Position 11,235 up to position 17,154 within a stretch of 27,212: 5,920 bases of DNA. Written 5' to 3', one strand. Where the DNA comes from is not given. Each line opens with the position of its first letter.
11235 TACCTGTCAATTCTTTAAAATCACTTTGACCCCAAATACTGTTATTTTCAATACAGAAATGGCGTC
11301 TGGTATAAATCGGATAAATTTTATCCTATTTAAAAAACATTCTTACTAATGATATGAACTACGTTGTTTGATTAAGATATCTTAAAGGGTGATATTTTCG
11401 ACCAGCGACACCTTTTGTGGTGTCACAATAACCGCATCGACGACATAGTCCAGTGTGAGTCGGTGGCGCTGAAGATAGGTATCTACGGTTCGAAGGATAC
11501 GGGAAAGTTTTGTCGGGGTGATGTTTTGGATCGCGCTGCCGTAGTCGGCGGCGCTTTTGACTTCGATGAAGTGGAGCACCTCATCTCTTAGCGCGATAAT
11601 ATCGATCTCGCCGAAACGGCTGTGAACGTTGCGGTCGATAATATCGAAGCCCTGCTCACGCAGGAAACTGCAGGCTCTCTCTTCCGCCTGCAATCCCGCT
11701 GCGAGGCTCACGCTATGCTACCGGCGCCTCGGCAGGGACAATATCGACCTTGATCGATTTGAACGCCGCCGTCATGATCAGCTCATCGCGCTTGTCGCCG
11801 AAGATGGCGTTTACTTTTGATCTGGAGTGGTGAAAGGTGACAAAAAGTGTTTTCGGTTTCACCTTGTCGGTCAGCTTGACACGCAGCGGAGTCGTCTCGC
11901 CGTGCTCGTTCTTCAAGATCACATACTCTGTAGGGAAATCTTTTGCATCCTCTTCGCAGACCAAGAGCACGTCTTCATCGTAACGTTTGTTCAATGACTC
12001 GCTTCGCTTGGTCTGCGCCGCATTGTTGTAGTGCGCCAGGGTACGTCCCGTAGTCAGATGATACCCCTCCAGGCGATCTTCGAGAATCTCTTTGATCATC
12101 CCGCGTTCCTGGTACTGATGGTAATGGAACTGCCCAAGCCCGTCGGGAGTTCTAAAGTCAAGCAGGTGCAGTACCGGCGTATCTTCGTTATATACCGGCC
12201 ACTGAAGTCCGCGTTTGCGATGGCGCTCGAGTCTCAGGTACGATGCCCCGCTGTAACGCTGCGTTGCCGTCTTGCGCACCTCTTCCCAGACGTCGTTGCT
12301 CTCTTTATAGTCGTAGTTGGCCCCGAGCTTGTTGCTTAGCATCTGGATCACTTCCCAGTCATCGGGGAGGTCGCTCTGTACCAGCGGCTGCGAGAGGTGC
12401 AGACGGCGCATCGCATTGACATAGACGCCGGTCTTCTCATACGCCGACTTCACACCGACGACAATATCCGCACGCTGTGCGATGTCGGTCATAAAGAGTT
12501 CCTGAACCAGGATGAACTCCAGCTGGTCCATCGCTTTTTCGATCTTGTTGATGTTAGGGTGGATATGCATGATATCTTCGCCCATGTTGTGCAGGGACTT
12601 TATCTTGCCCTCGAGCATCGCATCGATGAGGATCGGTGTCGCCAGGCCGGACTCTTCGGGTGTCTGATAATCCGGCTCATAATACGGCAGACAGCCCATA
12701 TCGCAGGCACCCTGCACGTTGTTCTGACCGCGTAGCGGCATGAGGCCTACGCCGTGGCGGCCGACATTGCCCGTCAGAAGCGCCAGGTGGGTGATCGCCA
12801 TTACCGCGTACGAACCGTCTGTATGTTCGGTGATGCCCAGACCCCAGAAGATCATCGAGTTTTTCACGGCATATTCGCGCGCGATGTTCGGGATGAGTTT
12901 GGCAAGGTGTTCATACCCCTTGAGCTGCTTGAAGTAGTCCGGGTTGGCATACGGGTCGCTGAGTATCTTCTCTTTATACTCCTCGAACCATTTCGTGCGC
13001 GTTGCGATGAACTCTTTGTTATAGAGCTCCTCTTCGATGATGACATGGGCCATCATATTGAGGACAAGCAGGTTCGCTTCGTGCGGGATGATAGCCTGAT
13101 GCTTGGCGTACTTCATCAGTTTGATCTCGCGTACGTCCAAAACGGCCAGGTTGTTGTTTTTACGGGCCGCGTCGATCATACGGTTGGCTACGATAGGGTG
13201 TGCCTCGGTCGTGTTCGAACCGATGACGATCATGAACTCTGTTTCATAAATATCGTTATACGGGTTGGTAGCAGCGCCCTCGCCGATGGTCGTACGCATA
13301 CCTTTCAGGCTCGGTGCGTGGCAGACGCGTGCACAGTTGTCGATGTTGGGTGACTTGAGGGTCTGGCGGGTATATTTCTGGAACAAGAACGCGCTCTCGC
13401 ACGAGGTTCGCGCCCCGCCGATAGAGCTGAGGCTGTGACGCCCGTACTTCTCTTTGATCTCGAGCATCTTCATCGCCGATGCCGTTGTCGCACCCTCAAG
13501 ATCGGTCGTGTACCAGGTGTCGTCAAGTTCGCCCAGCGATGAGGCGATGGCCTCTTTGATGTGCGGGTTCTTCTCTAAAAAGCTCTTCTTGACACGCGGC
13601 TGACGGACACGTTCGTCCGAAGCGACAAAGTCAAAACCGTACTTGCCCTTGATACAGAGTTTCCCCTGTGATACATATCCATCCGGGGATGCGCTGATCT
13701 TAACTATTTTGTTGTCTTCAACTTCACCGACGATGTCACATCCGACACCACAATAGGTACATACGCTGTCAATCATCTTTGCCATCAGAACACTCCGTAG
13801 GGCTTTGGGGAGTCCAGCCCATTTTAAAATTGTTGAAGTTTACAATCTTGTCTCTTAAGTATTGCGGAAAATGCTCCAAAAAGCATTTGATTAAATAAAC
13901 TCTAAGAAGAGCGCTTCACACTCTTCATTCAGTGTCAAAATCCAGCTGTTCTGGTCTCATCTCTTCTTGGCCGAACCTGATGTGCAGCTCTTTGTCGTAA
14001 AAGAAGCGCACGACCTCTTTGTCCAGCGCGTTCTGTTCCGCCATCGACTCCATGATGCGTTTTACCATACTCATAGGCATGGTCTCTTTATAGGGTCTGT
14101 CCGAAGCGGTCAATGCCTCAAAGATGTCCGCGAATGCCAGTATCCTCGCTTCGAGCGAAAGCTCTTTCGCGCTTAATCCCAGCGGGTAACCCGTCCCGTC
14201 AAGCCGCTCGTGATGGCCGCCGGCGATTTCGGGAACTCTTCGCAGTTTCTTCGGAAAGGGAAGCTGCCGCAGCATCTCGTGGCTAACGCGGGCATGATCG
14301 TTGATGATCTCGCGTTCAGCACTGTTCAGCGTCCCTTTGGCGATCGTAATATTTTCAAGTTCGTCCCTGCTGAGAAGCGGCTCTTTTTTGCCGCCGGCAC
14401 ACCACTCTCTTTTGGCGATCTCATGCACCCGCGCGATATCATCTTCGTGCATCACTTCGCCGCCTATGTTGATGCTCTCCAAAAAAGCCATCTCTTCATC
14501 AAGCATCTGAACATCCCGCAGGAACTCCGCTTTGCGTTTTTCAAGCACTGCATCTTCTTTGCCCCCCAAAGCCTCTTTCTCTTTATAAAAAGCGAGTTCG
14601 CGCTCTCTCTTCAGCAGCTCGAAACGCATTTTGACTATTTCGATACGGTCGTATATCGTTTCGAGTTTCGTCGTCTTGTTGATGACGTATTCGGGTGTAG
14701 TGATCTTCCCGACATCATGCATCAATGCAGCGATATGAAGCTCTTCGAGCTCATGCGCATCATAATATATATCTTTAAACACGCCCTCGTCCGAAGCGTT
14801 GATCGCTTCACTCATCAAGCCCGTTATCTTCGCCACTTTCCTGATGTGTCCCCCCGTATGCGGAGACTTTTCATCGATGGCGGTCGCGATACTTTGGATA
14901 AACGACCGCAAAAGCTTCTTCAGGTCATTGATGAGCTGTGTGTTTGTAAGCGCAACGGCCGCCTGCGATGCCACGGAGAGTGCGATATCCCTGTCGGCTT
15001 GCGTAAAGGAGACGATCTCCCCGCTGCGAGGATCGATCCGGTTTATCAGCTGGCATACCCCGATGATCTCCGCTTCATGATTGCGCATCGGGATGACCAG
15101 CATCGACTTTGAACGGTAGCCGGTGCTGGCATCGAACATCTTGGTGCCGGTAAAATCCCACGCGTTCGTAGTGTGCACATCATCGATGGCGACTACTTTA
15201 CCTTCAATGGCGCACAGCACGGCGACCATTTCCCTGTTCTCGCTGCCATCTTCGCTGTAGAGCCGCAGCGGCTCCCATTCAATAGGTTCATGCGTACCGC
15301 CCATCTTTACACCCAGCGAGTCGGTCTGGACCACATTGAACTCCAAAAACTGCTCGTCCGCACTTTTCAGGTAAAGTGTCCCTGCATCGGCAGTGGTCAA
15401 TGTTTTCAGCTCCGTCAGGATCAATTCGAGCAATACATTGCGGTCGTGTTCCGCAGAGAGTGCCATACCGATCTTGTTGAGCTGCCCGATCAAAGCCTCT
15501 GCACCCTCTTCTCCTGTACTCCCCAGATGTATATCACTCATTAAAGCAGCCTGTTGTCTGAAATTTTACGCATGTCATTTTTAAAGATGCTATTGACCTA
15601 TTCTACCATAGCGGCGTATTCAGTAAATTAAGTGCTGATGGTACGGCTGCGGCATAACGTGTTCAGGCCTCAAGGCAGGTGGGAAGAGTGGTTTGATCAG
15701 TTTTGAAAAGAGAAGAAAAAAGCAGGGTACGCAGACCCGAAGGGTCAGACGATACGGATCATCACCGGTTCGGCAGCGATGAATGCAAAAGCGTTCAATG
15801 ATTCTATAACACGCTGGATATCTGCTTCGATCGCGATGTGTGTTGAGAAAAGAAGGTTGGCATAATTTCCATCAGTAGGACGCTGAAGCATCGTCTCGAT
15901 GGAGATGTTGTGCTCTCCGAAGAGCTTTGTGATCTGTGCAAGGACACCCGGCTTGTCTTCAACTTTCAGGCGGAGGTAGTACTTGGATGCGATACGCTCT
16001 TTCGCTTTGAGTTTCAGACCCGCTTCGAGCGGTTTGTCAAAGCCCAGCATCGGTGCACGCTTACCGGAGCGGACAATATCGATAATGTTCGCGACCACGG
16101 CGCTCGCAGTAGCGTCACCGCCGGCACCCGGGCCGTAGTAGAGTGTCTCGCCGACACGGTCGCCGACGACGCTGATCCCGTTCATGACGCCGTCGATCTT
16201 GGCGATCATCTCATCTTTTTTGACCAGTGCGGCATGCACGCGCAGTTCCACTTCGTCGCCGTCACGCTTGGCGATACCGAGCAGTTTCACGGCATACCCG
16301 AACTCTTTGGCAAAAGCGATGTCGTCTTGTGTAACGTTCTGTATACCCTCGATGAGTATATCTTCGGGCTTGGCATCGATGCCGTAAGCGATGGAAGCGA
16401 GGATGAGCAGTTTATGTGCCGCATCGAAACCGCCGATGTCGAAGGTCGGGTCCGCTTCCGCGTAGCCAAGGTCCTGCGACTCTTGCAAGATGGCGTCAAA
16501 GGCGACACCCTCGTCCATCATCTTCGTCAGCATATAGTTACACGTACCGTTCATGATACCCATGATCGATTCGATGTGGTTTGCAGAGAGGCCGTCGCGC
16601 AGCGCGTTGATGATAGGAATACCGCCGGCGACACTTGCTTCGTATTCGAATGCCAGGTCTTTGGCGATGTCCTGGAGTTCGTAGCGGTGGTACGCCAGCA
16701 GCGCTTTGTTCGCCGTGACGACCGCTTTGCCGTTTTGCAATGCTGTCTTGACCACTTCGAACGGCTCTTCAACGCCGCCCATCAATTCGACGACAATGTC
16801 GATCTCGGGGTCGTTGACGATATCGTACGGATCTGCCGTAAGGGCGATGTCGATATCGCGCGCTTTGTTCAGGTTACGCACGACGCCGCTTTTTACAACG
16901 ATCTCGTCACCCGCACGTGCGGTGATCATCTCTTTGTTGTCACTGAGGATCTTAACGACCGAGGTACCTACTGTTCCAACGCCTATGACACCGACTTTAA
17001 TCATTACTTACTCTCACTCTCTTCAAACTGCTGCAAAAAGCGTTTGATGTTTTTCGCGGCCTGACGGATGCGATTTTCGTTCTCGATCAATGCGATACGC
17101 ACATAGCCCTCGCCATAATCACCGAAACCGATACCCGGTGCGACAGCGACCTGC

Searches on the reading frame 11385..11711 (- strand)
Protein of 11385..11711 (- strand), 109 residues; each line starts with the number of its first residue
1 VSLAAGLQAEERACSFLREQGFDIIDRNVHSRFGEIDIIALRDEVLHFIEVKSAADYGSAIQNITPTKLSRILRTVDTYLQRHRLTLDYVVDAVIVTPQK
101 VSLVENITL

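Call 81: search_protein_families(library=pfam, proteins=[window:11385-11711:-], max_evalue=0.001)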
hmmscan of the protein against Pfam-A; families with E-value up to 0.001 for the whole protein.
window:11385-11711:- (109 aa): 3 families
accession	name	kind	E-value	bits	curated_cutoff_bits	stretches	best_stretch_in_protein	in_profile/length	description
PF02021.23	UPF0102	-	1.3e-21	77.1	23.6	1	9-84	1-72/80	Uncharacterised protein family UPF0102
PF08378.17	NERD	-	1.7e-05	25.7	22.1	0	6-55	2-58/111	Nuclease-related domain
PF01870.24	Hjc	-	0.00036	20.9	21.1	1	14-63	7-58/93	Archaeal holliday junction resolvase (hjc)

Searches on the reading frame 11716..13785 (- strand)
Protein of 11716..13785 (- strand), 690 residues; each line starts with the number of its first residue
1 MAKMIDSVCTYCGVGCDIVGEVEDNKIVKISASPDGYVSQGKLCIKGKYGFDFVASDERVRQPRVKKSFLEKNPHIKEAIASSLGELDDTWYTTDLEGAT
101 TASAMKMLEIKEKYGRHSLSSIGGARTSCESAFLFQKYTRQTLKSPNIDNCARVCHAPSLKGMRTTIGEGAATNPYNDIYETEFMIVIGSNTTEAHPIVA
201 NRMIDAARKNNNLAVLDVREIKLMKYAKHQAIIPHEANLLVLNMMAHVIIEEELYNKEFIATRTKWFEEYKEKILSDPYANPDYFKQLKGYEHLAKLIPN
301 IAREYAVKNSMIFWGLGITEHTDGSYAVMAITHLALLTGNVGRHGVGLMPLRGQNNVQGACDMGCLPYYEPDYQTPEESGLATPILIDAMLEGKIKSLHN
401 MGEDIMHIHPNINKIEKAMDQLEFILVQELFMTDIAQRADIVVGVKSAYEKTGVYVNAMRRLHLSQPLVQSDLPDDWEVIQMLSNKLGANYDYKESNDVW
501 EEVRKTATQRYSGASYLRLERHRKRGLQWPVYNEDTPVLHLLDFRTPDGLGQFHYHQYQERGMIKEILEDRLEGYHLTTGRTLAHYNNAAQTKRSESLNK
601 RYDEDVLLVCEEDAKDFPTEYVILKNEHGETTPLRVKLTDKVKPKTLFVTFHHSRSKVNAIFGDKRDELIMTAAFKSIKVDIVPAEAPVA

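Call 48: search_protein_families(library=ncbifam, proteins=[window:11716-13785:-], max_evalue=1e-10)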
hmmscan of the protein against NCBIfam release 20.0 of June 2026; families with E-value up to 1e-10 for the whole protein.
window:11716-13785:- (690 aa): 16 families
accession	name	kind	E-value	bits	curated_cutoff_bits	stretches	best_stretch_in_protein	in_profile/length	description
TIGR01591.1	Fdh-alpha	equivalog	1.7e-165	551.9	666.25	1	8-682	2-672/672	formate dehydrogenase subunit alpha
NF047855.1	AssmNtatRedNasC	equivalog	1.2e-83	281.6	1100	2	3-365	19-360/708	assimilatory nitrate reductase catalytic subunit NasC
NF010055.0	PRK13532.1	equivalog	1.5e-49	169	904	1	7-267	45-294/830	nitrate reductase catalytic subunit NapA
TIGR01706.1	NAPA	equivalog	3e-46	158.1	930.55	1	7-266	45-293/830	periplasmic nitrate reductase subunit alpha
TIGR01553.1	formate-DH-alph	equivalog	4.2e-44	150.6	814.2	1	2-264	42-304/1009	formate dehydrogenase-N subunit alpha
TIGR01701.1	Fdhalpha-like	subfamily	8.2e-44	149.9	582.15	1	123-589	141-644/744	FdhF/YdeP family oxidoreductase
NF041513.1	formate_DH_Act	exception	9.7e-42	142.8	1400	1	3-265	41-296/1067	formate dehydrogenase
NF041323.1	Nitr_red_NasA_Halo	equivalog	5.4e-39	134.3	1000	2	88-360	60-323/673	assimilatory nitrate reductase NasA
TIGR01973.1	NuoG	equivalog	6.7e-31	107.7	470.05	1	5-483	215-606/606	NADH-quinone oxidoreductase subunit NuoG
NF012032.0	PRK15488.1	equivalog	2.8e-27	95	694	1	2-345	41-359/759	thiosulfate reductase PhsA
NF005895.0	PRK07860.1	equivalog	1.2e-26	93.1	802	2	6-218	238-425/811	NADH-quinone oxidoreductase subunit G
NF007406.0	PRK09939.1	equivalog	1.8e-25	89.3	1473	1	252-365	307-416/759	acid resistance putative oxidoreductase YdeP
TIGR00509.1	bisC_fam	subfamily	2.1e-22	79.2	1017.55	1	394-505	412-528/772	molybdopterin guanine dinucleotide-containing S/N-oxide reductase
TIGR02166.1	dmsA_ynfE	subfamily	1.1e-18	66.8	777.7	1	5-504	45-574/794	DMSO/selenate family reductase complex A subunit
TIGR02693.1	arsenite_ox_L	equivalog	4.5e-12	44.8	359.05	0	499-672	612-794/806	arsenate reductase (azurin) large subunit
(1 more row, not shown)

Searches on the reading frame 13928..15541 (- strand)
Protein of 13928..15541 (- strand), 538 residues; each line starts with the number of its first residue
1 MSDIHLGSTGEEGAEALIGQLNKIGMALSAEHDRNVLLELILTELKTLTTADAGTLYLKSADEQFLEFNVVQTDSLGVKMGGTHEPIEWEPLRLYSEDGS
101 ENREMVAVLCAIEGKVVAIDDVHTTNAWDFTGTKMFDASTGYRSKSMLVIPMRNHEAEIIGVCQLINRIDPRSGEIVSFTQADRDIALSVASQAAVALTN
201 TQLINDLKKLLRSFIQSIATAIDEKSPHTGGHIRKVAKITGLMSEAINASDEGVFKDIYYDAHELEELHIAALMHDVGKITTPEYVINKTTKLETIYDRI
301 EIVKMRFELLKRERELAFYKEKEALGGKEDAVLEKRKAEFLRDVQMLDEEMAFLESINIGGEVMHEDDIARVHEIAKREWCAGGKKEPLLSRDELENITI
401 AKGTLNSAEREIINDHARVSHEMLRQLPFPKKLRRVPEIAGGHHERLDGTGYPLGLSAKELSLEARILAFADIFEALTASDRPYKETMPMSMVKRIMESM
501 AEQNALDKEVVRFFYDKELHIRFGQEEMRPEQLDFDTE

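Call 48: search_protein_families(library=ncbifam, proteins=[window:13928-15541:-], max_evalue=1e-10)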
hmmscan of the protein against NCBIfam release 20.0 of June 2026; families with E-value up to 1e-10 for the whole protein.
window:13928-15541:- (538 aa): 1 family
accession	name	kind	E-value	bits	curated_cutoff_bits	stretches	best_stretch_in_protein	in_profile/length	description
NF053512.1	nitric_RR_NosR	exception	4.3e-16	58.9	400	1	403-516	244-352/422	response regulator c-di-GMP phosphodiesterase, NosR family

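Call 81: search_protein_families(library=pfam, proteins=[window:13928-15541:-], max_evalue=0.001)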
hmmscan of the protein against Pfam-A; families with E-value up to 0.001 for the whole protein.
window:13928-15541:- (538 aa): 5 families
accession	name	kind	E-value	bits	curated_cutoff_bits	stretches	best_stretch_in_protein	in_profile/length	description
PF13487.12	HD_5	-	2.7e-37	128.5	27.2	1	394-510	59-170/170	HD domain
PF01966.28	HD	-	5.9e-16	59.2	22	2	407-476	49-115/116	HD domain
PF01590.32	GAF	-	7.8e-11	43.1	22.4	1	33-198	1-133/133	GAF domain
PF13185.12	GAF_2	-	5.9e-06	27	28.6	1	32-198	2-135/136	GAF domain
PF13492.12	GAF_3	-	0.00094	20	27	0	109-200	53-129/129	GAF domain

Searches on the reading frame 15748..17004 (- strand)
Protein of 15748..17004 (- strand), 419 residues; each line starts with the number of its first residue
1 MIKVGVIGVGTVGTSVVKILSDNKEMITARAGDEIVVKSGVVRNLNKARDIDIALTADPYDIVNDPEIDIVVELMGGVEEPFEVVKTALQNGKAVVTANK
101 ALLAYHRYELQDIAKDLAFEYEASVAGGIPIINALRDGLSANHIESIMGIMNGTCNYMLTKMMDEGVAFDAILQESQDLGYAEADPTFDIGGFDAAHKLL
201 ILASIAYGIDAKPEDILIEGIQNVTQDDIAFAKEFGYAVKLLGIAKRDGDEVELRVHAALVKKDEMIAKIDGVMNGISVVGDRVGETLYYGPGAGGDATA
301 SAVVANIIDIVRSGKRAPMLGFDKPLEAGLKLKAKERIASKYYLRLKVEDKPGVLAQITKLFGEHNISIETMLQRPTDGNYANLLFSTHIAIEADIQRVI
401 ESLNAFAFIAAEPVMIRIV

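Call 32: search_protein_families(library=ncbifam, proteins=[window:15748-17004:-], max_evalue=0.00001)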
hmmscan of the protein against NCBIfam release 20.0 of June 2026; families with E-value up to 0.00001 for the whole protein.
window:15748-17004:- (419 aa): 7 families
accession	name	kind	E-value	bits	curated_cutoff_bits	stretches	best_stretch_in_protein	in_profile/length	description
NF004976.0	PRK06349.1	subfamily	4.2e-159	530.3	205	1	2-418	5-426/430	homoserine dehydrogenase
NF004912.0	PRK06270.1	equivalog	8.3e-74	249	373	1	2-314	4-340/343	homoserine dehydrogenase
NF006235.0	PRK08374.1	equivalog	1.4e-46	159.2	451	1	57-309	81-327/336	homoserine dehydrogenase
NF005290.0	PRK06813.1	equivalog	1.2e-44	152.7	286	1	80-313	103-339/346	homoserine dehydrogenase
NF005002.0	PRK06392.1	equivalog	2.4e-27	95.7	296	1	2-233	4-251/329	homoserine dehydrogenase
NF006959.0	PRK09436.1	equivalog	8.4e-26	90.2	726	1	86-312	565-814/819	bifunctional aspartate kinase/homoserine dehydrogenase I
NF007003.0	PRK09466.1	subfamily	4.9e-18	64.9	582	1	90-221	563-698/810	bifunctional aspartate kinase/homoserine dehydrogenase II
